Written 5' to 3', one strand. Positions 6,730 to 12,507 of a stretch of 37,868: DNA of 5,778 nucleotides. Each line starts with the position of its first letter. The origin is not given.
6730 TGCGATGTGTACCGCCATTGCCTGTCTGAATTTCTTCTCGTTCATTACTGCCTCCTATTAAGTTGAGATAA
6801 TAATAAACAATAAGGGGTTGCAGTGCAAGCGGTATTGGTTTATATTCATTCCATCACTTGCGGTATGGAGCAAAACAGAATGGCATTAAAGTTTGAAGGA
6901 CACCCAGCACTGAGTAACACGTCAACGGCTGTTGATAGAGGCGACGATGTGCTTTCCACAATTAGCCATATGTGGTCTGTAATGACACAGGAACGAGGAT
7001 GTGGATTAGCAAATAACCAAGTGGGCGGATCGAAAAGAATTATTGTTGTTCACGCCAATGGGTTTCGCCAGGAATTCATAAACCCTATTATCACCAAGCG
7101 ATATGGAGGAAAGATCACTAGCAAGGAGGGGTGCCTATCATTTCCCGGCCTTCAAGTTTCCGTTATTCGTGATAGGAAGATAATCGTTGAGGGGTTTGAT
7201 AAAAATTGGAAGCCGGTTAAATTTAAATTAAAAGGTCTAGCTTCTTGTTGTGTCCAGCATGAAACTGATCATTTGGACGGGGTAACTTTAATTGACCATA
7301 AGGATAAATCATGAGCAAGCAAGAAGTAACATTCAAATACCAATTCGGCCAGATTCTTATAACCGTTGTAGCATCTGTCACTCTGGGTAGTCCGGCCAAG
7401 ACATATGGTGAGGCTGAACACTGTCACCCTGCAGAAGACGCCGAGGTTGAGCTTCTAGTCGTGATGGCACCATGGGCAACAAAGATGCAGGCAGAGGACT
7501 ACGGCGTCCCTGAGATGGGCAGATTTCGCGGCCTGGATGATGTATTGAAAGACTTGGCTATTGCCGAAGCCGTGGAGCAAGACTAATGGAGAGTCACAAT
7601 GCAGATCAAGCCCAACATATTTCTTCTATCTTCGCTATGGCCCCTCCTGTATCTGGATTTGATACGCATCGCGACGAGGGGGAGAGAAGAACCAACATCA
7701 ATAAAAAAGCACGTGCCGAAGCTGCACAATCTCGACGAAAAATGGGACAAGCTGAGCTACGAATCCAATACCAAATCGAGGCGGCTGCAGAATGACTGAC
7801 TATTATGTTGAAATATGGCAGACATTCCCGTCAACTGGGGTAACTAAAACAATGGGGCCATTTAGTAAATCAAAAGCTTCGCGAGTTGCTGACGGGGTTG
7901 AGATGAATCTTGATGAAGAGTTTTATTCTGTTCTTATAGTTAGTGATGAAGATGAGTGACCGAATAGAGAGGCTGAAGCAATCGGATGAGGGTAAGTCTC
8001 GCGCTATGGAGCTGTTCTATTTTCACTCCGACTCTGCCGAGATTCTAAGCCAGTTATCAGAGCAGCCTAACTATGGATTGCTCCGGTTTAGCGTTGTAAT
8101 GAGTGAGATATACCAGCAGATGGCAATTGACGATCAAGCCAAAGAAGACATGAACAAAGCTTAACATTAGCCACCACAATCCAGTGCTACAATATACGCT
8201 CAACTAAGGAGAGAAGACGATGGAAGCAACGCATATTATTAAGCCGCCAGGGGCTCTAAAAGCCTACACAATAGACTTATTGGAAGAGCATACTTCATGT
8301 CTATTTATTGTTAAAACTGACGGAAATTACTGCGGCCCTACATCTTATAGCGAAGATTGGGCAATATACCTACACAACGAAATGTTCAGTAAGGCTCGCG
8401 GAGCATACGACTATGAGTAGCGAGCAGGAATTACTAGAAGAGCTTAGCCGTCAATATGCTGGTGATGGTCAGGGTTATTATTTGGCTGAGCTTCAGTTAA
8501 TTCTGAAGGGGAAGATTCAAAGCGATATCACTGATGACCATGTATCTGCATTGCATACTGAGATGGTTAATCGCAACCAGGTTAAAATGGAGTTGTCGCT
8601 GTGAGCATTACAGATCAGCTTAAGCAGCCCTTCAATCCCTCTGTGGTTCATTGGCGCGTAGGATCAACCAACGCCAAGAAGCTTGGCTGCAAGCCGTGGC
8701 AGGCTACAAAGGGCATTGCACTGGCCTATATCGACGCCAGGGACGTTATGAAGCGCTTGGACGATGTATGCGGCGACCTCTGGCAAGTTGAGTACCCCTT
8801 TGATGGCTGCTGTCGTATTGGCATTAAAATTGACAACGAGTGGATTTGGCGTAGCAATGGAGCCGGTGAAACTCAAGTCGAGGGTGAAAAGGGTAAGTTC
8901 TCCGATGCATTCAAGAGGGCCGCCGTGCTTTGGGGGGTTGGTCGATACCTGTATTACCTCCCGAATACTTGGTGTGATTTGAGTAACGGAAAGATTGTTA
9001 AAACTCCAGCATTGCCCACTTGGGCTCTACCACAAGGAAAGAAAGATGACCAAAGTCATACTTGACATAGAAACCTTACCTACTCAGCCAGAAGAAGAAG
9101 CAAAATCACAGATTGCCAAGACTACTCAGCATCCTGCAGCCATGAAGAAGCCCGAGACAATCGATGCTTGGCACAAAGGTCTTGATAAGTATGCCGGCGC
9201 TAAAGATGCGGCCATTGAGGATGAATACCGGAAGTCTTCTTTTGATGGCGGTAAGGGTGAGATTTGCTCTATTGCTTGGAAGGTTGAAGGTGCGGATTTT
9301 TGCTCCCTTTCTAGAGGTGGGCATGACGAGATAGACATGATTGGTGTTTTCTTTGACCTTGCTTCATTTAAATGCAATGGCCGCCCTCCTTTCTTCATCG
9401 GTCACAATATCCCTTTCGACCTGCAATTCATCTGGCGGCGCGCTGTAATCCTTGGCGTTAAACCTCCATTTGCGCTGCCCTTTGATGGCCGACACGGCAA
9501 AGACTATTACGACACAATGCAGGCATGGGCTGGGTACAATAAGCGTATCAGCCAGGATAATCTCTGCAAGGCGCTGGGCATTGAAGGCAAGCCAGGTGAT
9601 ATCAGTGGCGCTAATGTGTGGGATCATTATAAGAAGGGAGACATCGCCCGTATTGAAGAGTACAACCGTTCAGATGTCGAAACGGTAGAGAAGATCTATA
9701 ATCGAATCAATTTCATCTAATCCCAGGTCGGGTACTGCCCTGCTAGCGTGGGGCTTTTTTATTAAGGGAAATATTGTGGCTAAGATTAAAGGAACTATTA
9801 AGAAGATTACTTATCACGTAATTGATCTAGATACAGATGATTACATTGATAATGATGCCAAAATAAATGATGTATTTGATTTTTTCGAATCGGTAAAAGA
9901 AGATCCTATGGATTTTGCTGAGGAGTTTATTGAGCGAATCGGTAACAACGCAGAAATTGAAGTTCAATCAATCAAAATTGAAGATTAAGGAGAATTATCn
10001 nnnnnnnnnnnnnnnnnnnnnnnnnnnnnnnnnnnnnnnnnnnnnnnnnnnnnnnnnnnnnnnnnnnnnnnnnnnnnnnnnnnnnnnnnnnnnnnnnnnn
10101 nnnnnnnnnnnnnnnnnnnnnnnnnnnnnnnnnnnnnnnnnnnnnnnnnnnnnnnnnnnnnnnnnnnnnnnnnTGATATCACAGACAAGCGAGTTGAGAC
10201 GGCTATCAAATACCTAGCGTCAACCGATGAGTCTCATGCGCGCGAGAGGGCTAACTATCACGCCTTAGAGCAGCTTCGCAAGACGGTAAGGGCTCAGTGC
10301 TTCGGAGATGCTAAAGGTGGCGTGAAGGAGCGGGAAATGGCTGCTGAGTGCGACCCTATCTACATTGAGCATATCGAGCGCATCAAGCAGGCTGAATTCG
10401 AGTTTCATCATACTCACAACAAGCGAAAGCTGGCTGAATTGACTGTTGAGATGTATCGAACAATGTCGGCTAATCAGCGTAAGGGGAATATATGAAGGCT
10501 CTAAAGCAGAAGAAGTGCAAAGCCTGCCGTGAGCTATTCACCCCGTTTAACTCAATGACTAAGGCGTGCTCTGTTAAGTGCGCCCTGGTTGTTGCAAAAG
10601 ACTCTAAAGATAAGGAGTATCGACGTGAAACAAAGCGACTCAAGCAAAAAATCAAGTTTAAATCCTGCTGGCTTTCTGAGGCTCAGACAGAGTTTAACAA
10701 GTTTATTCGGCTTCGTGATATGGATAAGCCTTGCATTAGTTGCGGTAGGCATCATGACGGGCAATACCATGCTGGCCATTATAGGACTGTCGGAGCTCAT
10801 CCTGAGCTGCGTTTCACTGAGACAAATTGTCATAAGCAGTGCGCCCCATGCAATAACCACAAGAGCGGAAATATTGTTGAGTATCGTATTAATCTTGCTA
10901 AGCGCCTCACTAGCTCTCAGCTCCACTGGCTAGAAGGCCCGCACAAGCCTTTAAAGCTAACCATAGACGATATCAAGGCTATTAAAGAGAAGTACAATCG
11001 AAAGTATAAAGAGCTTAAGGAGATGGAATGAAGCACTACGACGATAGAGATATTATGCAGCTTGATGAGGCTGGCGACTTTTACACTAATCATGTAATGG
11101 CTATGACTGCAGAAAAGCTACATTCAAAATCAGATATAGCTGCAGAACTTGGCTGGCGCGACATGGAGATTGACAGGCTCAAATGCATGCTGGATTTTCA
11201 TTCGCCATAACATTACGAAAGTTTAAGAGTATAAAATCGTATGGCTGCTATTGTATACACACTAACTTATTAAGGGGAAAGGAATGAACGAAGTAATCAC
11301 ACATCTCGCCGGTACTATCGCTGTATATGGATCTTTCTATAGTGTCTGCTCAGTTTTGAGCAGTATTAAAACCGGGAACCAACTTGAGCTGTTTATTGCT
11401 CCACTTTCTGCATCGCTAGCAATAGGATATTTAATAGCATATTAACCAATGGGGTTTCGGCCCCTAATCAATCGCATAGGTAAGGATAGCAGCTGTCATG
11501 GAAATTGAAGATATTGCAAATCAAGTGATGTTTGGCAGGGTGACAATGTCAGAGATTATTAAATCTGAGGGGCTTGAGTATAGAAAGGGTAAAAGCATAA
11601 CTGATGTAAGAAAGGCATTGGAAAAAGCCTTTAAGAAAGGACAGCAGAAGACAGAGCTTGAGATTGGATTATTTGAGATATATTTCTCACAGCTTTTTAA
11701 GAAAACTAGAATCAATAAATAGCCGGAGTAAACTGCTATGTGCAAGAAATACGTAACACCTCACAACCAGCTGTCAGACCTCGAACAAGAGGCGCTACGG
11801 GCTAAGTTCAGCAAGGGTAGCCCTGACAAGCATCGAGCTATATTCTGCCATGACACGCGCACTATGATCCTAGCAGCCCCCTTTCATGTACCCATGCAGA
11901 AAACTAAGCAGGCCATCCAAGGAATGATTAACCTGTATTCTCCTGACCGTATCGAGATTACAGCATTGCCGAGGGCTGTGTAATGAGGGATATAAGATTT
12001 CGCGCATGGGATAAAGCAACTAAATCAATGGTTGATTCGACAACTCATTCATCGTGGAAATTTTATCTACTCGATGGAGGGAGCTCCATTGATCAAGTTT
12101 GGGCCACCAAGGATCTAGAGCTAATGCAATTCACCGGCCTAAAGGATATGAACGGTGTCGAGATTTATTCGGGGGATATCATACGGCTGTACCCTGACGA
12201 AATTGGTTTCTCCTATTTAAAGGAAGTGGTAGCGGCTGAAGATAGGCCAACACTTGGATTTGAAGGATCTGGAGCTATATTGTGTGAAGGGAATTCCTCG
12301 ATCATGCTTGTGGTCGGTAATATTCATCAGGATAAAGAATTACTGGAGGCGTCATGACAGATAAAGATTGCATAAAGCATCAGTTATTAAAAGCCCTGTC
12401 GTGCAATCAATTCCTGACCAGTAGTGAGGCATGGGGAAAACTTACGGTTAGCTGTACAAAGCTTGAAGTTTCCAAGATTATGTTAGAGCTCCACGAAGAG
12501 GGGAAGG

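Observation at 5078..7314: Two diverged minimal peptide deformylase paralogs flanking an inverted regulatory cassette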

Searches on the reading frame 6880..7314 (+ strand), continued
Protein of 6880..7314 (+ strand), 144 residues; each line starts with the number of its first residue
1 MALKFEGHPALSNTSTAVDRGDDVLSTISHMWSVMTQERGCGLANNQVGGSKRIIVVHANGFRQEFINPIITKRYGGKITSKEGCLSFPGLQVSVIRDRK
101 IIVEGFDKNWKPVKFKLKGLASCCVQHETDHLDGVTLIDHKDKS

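Call 79: search_protein_families(library=ncbifam, proteins=[window:6880-7314:+], max_evalue=0.01)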
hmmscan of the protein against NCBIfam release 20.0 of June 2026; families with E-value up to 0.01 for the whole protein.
window:6880-7314:+ (144 aa): 6 families
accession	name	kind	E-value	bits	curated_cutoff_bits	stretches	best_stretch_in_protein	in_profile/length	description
NF001159.1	PRK00150.1-3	subfamily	3.7e-34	117.7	125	1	5-141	7-150/167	peptide deformylase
TIGR00079.1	pept_deformyl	equivalog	6.8e-33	113.5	103.95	1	8-143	9-149/161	peptide deformylase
NF006670.0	PRK09218.1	equivalog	2.4e-20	72.9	162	1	11-135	12-134/136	peptide deformylase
NF009483.0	PRK12846.1-4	equivalog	8.2e-20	71.2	267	1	6-139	9-154/193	peptide deformylase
NF009484.0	PRK12846.1-5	equivalog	6.8e-17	61.7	190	1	8-139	11-145/165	peptide deformylase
NF011189.0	PRK14595.1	equivalog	5e-12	45.8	232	1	7-143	10-148/162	peptide deformylase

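Call 80: fold_search(model_id=the predicted structure, library=pdb)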
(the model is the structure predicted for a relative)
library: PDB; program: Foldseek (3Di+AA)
matches with E <= 10: 400; with E <= 0.001: 162
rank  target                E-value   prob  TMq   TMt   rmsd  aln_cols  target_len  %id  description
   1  5mtc_A                3.4e-15  1.00  0.92  0.97   0.9       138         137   45  Crystal structure of PDF from the Vibrio parahaemolyticus bacteriophage VP16T - crystal form I (released 2017-09-20)
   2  6ck7_A                2.5e-14  1.00  0.90  0.76   1.6       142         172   34  Crystal structure of a peptide deformylase from Legionella pneumophila bound to actinonin (released 2018-03-07)
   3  4wxk_D                3.0e-14  1.00  0.91  0.80   1.4       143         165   35  Crystal structure of a peptide deformylase from Haemophilus influenzae (released 2015-11-18)
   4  4az4                  3.4e-14  1.00  0.91  0.81   1.4       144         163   33  E.coli deformylase with Co(II) and hydrosulfide (released 2012-08-22)
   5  1bsj                  3.4e-14  1.00  0.91  0.79   1.6       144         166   32  COBALT DEFORMYLASE INHIBITOR COMPLEX FROM E.COLI (released 2000-04-15)
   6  4wxk_C                4.0e-14  1.00  0.91  0.80   1.4       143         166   35  Crystal structure of a peptide deformylase from Haemophilus influenzae (released 2015-11-18)
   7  1lru_C                4.0e-14  1.00  0.91  0.82   1.5       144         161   33  Crystal Structure of E.coli Peptide Deformylase Complexed with Antibiotic Actinonin (released 2002-07-24)
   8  1icj_A                4.6e-14  1.00  0.91  0.78   1.5       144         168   33  PDF PROTEIN IS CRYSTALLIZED AS NI2+ CONTAINING FORM, COCRYSTALLIZED WITH INHIBITOR POLYETHYLENE GLYCOL (PEG) (released 1999-03-23)
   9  4wxk_A                6.2e-14  1.00  0.91  0.81   1.3       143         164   35  Crystal structure of a peptide deformylase from Haemophilus influenzae (released 2015-11-18)
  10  6caz                  8.3e-14  1.00  0.92  0.78   1.3       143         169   34  Crystal structure of a peptide deformylase from Legionella pneumophila (released 2018-02-14)
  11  4wxl_B                1.1e-13  1.00  0.91  0.82   1.4       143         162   35  Crystal structure of a peptide deformylase from Haemophilus influenzae complex with Actinonin (released 2015-11-18)
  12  1xen                  1.1e-13  1.00  0.91  0.80   1.4       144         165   33  High Resolution Crystal Structure of Escherichia coli Iron- Peptide Deformylase Bound To Formate (released 2005-03-29)
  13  8rhr                  1.2e-13  1.00  0.91  0.78   1.4       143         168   33  E.coli Peptide Deformylase with bound inhibitor BB4 (released 2024-04-17)
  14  2w3t                  1.3e-13  1.00  0.92  0.80   1.4       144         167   32  Chloro complex of the Ni-Form of E.coli deformylase (released 2009-12-15)
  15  1s17_A                1.8e-13  1.00  0.89  0.78   2.0       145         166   32  Identification of Novel Potent Bicyclic Peptide Deformylase Inhibitors (released 2004-03-30)
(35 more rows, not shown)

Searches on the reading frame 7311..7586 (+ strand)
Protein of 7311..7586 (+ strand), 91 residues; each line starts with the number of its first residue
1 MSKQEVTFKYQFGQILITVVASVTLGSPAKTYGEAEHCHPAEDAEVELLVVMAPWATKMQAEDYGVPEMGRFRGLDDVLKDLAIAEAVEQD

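Call 5: search_protein_families(library=pfam, proteins=[window:7311-7586:+], max_evalue=0.1)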
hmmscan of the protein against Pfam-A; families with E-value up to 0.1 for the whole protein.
window:7311-7586:+ (91 aa): 1 family
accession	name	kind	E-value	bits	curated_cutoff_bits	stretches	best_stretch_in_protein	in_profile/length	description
PF20788.2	YuA_Gp49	-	0.016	15.9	27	1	19-55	14-55/72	YuA phage, Gp49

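Call 8: search_protein_families(library=phrogs, proteins=[window:7311-7586:+], max_evalue=0.01)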
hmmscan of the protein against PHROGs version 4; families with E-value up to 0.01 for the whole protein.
window:7311-7586:+ (91 aa): 1 family
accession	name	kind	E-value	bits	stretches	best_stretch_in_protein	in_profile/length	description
phrog_6858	-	unknown function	0.0028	18.8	1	18-51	17-50/83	-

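Call 79: search_protein_families(library=ncbifam, proteins=[window:7311-7586:+], max_evalue=0.01)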
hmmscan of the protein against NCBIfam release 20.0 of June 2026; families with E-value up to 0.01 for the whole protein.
window:7311-7586:+ (91 aa): 0 families

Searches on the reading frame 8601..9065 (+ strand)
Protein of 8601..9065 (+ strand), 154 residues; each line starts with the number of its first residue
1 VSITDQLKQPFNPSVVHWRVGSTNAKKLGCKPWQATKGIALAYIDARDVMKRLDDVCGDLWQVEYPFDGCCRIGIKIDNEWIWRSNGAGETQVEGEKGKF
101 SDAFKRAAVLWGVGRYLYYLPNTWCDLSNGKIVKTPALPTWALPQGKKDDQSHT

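Call 25: search_protein_families(library=phrogs, proteins=[window:8601-9065:+], max_evalue=0.001)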
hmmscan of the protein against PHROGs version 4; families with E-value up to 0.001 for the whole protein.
window:8601-9065:+ (154 aa): 3 families
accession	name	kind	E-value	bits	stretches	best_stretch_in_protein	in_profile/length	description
phrog_1097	-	DNA, RNA and nucleotide metabolism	4.4e-46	158.8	1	3-151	3-168/251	Erf-like ssDNA annealing protein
phrog_14970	-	unknown function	5.5e-15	57.2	1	37-134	24-128/230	-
phrog_20575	-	unknown function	9.5e-13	48.9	1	5-88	4-88/91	-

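Call 27: find_related_loci(query=window:8601-9065:+, collection=viral_contigs, flank=10000)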
Query window:8601-9065:+ (154 aa) in viral_contigs; peptide patterns used: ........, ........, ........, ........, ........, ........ (x = any residue, [..] = any of these).
9 stretches matched a pattern; 5 encode a relative of the query (tblastn E <= 1e-3); 5 distinct loci.
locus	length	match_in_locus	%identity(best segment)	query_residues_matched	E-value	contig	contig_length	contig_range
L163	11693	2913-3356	86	1-148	3e-87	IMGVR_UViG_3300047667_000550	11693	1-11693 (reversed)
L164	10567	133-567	83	1-145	4e-85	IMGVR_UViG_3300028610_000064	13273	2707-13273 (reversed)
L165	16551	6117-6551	82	1-145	4e-83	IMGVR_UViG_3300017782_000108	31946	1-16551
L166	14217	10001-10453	79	1-151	7e-83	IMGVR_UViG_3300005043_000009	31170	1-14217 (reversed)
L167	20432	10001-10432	69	1-148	2e-68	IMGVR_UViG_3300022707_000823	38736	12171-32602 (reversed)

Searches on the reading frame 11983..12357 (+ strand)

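Call 25: search_protein_families(library=phrogs, proteins=[window:11983-12357:+], max_evalue=0.001)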
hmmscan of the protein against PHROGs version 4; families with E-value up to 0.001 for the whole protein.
window:11983-12357:+ (124 aa): 4 families
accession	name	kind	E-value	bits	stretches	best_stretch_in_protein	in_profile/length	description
phrog_98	-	unknown function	2.1e-28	100.2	1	1-123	25-152/208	-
phrog_24347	-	unknown function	1.6e-11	44.9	1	4-122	133-242/245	-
phrog_9246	-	unknown function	1.8e-08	35.5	1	5-68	4-74/82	-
phrog_8684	-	unknown function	2.8e-08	34.9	1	49-82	63-96/164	-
